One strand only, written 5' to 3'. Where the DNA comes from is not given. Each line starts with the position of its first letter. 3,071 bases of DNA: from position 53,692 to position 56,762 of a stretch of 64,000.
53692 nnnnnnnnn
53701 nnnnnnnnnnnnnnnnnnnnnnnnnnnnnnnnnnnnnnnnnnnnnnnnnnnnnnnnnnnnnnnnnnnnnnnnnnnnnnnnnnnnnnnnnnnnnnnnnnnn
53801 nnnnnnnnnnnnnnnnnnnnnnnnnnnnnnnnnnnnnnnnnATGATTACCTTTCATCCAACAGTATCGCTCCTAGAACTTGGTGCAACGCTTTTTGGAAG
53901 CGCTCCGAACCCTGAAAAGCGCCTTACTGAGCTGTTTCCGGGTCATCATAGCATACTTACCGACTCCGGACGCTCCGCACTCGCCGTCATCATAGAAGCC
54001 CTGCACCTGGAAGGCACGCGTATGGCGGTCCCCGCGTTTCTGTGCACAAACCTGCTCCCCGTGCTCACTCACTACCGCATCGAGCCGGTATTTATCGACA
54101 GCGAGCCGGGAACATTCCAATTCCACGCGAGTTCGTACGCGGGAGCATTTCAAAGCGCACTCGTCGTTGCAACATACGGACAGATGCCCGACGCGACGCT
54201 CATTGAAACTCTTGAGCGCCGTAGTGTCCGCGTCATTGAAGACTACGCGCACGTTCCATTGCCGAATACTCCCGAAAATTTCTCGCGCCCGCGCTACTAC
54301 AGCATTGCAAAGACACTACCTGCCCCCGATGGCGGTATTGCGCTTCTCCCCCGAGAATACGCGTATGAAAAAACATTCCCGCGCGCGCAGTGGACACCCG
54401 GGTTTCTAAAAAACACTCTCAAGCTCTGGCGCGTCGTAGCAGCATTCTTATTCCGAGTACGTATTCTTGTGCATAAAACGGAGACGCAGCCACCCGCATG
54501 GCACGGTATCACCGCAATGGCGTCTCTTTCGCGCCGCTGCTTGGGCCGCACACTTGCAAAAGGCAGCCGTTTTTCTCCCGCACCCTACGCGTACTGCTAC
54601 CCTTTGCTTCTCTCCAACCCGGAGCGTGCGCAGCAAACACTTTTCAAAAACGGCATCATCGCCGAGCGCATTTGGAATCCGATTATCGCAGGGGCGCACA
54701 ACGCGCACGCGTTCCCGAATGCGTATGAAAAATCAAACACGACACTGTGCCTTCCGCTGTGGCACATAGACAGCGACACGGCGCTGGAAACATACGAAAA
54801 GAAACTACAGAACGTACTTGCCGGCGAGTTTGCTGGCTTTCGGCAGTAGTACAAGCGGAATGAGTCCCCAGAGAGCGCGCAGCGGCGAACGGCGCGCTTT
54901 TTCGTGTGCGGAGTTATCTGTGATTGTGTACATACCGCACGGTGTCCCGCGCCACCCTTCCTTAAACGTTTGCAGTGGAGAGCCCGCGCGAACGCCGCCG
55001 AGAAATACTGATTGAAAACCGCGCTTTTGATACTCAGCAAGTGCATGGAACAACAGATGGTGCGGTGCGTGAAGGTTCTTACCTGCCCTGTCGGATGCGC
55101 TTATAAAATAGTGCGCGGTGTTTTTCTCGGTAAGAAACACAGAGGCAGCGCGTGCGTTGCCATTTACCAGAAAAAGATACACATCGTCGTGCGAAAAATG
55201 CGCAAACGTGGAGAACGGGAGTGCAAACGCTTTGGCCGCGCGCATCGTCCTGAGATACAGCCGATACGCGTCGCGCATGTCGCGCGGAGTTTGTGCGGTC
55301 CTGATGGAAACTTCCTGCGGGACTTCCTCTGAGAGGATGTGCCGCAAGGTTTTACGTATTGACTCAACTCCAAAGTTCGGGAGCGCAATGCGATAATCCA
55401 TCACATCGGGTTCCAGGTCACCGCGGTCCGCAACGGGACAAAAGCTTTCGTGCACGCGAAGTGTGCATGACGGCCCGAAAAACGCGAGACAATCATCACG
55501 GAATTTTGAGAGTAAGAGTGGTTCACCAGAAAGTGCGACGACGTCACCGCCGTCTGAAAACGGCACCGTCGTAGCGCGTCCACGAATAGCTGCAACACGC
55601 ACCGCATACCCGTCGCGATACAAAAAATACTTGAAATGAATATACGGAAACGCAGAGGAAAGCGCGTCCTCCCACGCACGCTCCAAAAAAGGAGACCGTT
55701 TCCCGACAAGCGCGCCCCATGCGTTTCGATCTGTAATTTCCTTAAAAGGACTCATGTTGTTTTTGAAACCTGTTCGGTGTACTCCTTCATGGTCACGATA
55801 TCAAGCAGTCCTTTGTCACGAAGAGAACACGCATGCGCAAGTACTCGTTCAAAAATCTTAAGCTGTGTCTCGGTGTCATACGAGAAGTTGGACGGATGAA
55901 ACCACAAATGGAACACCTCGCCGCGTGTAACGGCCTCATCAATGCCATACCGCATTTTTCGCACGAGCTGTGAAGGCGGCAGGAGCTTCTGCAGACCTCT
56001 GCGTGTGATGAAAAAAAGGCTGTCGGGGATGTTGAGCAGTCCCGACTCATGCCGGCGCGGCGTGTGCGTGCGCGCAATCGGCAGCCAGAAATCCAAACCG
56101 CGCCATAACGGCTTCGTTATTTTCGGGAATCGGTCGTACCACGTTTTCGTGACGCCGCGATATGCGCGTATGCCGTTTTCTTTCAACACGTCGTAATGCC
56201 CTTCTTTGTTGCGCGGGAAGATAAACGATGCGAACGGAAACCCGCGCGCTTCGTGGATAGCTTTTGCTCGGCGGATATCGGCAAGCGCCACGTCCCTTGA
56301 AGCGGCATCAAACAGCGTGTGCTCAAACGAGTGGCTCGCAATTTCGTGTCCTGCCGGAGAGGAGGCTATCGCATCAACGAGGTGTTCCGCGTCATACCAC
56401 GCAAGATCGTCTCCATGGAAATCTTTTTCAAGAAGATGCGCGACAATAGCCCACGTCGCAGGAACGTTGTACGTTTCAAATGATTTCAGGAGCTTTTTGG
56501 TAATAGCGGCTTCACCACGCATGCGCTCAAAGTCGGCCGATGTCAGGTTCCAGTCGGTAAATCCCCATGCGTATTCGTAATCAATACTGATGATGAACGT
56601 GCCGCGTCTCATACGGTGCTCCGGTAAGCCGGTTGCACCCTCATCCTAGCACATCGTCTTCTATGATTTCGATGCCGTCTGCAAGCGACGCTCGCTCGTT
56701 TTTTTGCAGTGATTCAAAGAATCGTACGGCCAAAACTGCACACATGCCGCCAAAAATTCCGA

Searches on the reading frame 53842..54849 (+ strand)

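Call 9: search_protein_families(library=pfam, proteins=[window:53842-54849:+])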
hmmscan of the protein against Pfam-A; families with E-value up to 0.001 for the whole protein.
window:53842-54849:+ (335 aa): 1 family
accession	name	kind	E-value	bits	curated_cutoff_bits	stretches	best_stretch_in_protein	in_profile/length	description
PF01041.23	DegT_DnrJ_EryC1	-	3.1e-06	27.1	19.8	1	25-137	30-148/360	DegT/DnrJ/EryC1/StrS aminotransferase family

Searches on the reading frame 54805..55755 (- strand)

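Call 9: search_protein_families(library=pfam, proteins=[window:54805-55755:-])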
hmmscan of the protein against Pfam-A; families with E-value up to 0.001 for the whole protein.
window:54805-55755:- (316 aa): 2 families
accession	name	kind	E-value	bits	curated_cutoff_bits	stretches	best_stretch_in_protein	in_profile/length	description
PF13480.13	Acetyltransf_6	-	9.5e-06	26.3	22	1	133-254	7-136/143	Acetyltransferase (GNAT) domain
PF02388.22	FemAB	-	0.00061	19.2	24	1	203-268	309-378/406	FemAB family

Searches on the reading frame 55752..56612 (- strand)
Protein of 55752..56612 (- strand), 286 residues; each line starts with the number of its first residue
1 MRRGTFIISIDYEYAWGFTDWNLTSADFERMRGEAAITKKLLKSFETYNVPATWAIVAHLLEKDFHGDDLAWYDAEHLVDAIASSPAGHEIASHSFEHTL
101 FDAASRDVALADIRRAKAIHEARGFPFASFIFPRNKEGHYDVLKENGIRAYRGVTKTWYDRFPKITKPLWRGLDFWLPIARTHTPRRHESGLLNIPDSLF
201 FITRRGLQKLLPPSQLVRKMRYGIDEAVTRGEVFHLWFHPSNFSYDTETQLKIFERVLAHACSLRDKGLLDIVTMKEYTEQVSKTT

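Call 9: search_protein_families(library=pfam, proteins=[window:55752-56612:-])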
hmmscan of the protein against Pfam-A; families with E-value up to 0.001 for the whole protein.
window:55752-56612:- (286 aa): 2 families
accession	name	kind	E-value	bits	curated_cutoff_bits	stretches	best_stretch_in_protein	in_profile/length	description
PF01522.26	Polysacc_deac_1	-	7.9e-09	36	23.1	1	35-119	18-89/124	Polysaccharide deacetylase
PF10096.14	DUF2334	-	0.00024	21.2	26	1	39-246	19-191/203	Uncharacterized protein conserved in bacteria (DUF2334)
